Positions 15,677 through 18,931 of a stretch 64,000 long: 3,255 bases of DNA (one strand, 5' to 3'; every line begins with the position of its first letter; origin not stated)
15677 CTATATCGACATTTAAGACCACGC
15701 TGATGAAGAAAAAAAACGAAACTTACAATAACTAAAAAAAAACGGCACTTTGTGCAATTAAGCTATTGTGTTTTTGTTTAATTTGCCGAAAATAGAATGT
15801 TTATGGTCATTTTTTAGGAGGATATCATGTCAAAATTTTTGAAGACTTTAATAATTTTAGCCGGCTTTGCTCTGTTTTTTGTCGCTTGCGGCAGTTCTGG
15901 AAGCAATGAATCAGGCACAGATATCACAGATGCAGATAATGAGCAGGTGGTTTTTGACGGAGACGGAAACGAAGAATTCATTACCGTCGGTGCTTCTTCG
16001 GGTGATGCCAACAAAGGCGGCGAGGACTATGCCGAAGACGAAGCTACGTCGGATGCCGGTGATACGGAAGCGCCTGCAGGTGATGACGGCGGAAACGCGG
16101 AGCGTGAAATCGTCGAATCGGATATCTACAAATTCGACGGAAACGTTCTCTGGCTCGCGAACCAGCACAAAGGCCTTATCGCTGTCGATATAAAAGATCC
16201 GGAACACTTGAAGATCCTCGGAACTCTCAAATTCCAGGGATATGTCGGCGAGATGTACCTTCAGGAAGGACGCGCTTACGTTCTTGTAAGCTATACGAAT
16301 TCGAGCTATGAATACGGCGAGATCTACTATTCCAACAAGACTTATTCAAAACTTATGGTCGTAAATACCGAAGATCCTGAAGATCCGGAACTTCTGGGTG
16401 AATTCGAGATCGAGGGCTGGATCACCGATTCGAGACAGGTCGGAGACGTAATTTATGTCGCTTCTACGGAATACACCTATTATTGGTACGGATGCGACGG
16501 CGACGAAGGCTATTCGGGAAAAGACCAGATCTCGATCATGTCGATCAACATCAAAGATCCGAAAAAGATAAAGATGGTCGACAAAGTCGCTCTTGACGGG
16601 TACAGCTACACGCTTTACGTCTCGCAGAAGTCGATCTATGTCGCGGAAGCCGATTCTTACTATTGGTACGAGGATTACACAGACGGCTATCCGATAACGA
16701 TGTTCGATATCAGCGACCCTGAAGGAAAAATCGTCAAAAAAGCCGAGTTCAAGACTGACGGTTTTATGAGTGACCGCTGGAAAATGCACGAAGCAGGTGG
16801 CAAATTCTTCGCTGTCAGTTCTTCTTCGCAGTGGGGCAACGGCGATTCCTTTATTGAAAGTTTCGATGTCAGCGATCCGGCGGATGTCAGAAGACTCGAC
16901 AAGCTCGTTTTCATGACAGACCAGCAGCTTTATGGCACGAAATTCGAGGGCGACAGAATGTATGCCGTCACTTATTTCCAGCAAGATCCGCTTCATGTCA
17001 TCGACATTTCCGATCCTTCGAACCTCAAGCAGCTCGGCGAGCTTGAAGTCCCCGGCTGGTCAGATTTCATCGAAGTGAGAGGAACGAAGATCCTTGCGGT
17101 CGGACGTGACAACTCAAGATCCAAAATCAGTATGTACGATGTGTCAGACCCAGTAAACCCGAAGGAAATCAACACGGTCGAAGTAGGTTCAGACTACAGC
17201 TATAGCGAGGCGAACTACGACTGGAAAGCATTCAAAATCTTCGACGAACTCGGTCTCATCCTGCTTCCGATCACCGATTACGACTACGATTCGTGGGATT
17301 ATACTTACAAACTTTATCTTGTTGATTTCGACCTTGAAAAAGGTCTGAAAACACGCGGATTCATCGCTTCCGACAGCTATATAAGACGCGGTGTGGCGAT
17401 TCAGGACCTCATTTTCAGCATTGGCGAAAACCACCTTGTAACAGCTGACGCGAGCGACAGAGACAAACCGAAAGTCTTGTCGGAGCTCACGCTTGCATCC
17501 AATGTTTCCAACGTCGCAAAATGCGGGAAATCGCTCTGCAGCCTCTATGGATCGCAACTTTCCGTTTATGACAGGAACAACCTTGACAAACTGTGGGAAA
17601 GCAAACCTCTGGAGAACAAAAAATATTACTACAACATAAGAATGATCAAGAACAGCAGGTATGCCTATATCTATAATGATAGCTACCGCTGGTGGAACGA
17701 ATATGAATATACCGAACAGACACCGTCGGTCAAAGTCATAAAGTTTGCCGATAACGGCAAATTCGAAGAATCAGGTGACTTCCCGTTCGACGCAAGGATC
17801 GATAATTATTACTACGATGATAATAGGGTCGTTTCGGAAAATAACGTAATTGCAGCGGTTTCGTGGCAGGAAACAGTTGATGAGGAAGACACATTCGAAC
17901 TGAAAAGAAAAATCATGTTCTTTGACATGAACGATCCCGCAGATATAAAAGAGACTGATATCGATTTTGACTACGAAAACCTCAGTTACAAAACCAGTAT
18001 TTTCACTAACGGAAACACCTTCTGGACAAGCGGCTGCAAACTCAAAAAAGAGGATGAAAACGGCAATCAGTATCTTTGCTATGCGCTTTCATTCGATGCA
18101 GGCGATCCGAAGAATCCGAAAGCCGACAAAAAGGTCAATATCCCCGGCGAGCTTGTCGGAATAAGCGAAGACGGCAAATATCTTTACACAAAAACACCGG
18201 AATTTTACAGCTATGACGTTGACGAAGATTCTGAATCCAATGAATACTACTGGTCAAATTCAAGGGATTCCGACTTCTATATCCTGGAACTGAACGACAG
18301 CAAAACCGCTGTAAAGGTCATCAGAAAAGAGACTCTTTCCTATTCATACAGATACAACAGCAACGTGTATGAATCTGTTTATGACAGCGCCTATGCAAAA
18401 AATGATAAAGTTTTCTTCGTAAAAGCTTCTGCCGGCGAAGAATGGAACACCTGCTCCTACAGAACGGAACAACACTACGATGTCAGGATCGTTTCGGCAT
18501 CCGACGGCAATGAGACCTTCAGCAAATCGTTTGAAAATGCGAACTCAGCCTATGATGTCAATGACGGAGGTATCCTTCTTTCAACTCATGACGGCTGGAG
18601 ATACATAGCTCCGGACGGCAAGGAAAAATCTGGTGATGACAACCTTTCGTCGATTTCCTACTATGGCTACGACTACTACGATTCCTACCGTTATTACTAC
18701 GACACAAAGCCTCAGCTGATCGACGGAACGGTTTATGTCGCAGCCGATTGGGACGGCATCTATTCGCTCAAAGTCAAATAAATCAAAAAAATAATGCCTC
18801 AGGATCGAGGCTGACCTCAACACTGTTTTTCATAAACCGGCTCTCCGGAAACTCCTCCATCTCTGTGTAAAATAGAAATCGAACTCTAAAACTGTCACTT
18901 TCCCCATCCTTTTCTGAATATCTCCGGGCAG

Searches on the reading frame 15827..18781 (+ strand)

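Call 5: search_protein_families(library=pfam, proteins=[window:15827-18781:+])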
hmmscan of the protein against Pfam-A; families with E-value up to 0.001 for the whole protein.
window:15827-18781:+ (984 aa): 1 family
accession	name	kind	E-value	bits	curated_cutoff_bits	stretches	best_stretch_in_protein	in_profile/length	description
PF09826.15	Beta_propel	-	1.7e-69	235.5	22.4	2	230-543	175-493/495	Beta propeller domain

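Call 6: search_protein_families(library=ncbifam, proteins=[window:15827-18781:+])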
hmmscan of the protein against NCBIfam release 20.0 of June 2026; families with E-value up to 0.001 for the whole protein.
window:15827-18781:+ (984 aa): 0 families

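Call 8: search_protein_families(library=padloc, proteins=[window:15827-18781:+], max_evalue=0.01)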
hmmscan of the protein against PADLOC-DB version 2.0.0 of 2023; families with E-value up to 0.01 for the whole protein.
window:15827-18781:+ (984 aa): 0 families
